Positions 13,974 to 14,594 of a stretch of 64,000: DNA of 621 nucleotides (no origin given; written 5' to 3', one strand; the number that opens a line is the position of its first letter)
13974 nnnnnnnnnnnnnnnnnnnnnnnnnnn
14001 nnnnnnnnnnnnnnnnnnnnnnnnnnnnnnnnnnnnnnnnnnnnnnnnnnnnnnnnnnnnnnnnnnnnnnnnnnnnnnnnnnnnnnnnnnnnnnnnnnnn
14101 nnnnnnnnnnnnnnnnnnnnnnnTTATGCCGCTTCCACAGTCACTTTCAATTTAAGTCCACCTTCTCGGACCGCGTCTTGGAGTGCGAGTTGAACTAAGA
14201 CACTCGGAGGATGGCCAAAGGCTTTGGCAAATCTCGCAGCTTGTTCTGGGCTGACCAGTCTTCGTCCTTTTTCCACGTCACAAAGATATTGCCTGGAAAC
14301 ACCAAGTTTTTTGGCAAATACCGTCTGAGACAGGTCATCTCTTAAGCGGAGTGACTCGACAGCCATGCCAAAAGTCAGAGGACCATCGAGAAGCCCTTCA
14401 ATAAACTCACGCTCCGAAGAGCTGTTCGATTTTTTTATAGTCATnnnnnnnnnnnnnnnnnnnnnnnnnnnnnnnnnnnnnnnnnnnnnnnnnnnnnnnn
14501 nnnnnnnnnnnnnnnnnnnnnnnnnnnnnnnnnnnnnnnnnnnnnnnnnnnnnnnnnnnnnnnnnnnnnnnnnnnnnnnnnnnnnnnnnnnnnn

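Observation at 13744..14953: tRNA-Pro 3' end present three times; 176-bp direct repeats bracket a RelE/HigB-HigA toxin-antitoxin cassette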

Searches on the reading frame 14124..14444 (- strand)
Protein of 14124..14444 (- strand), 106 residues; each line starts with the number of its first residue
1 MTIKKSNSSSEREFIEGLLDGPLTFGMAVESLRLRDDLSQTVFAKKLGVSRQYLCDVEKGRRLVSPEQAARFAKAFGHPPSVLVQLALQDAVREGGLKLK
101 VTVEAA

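Call 8: search_protein_families(library=pfam, proteins=[window:14124-14444:-], max_evalue=0.01)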
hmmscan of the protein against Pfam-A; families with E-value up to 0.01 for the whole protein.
window:14124-14444:- (106 aa): 2 families
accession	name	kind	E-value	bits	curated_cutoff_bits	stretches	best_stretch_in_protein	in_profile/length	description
PF13560.12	HTH_31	-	6e-11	42.9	27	1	25-82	2-60/64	Helix-turn-helix domain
PF01381.28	HTH_3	-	6.5e-10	39.3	23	1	31-80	3-52/55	Helix-turn-helix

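Call 12: find_encoding_contigs(protein=window:14124-14444:-, flank=6000, max_places=10)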
Protein window:14124-14444:- (106 aa): 1 contig read that carries it; 1 place shown.
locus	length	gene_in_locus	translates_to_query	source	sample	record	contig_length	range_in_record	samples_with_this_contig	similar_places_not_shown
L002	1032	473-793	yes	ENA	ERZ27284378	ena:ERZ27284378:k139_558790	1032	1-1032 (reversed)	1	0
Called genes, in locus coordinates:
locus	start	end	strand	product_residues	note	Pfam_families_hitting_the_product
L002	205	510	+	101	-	-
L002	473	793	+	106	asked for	PF13560:HTH_31, PF01381:HTH_3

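Call 35: list_cluster_members(proteins=[P0001, window:14124-14441:-, window:12848-13684:+, window:10669-11760:+, window:15061-15906:-])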
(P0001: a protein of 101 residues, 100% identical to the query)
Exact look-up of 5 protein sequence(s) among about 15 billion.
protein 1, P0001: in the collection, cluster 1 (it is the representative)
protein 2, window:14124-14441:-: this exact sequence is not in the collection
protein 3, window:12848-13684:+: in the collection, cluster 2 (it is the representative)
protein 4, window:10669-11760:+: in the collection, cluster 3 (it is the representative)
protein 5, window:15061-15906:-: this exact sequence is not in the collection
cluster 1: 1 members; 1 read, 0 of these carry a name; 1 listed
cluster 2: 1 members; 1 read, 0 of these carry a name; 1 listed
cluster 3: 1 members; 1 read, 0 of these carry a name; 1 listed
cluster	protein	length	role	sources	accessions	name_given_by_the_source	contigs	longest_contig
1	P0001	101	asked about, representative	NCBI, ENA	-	-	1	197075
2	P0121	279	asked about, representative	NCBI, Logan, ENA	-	-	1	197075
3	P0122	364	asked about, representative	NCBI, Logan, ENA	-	-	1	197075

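Call 54: search_protein_families(library=ncbifam, proteins=[window:14127-14444:-], max_evalue=0.01)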
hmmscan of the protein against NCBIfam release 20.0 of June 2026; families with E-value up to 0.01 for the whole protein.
window:14127-14444:- (106 aa): 8 families
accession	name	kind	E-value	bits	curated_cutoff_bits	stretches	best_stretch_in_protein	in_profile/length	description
TIGR02607.1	antidote_HigA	equivalog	6.6e-08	32.3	47.7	1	37-89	20-70/81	HigA family addiction module antitoxin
TIGR03070.1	couple_hipB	subfamily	6.6e-07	29.2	71.65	1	25-77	3-55/58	type II toxin-antitoxin system Y4mF family antitoxin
NF041575.1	antitoxPezA_Strep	equivalog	0.00032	20.7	290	1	26-76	3-53/158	type II toxin-antitoxin system antitoxin PezA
NF006015.0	PRK08154.1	subfamily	0.00046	19.4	204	1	25-85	31-91/314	anaerobic benzoate catabolism transcriptional regulator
NF041951.1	phage_RstR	subfamily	0.0009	19.5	80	1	24-76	2-54/108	RstR family transcriptional repressor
NF038139.1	Reg_Aceta_RamB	equivalog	0.0022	16.7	700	1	26-77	4-55/465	acetate metabolism transcriptional regulator RamB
NF047948.1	male_kill_WMK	equivalog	0.0042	16.6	300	1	26-76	7-57/300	WO male-killing family protein Wmk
TIGR02147.1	Fsuc_second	paralog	0.0088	15.5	50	0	37-77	27-68/272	TIGR02147 family protein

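Call 56: search_solved_structures(query=window:14127-14444:-, max_evalue=0.01)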
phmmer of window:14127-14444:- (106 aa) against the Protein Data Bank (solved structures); distinct sequences matched with E-value up to 0.01: 6.
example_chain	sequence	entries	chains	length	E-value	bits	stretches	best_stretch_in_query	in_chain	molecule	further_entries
8glt_0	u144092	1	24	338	5e-05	26.9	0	27-102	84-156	C3-comp_O32-15, polyalanine model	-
8tac_A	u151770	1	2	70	0.00011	25.8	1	25-75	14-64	DBP48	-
9xz9_A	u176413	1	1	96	0.00057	23.6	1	10-84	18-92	Quorum sensing controller protein QseC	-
3cec_A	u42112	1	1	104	0.00082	23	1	22-86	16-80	Putative antidote protein of plasmid maintenance system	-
1y7y_A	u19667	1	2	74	0.0051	20.5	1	23-80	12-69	C.AhdI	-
8co2_A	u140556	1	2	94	0.0053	20.5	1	20-74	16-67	Putative antirepressor protein Cro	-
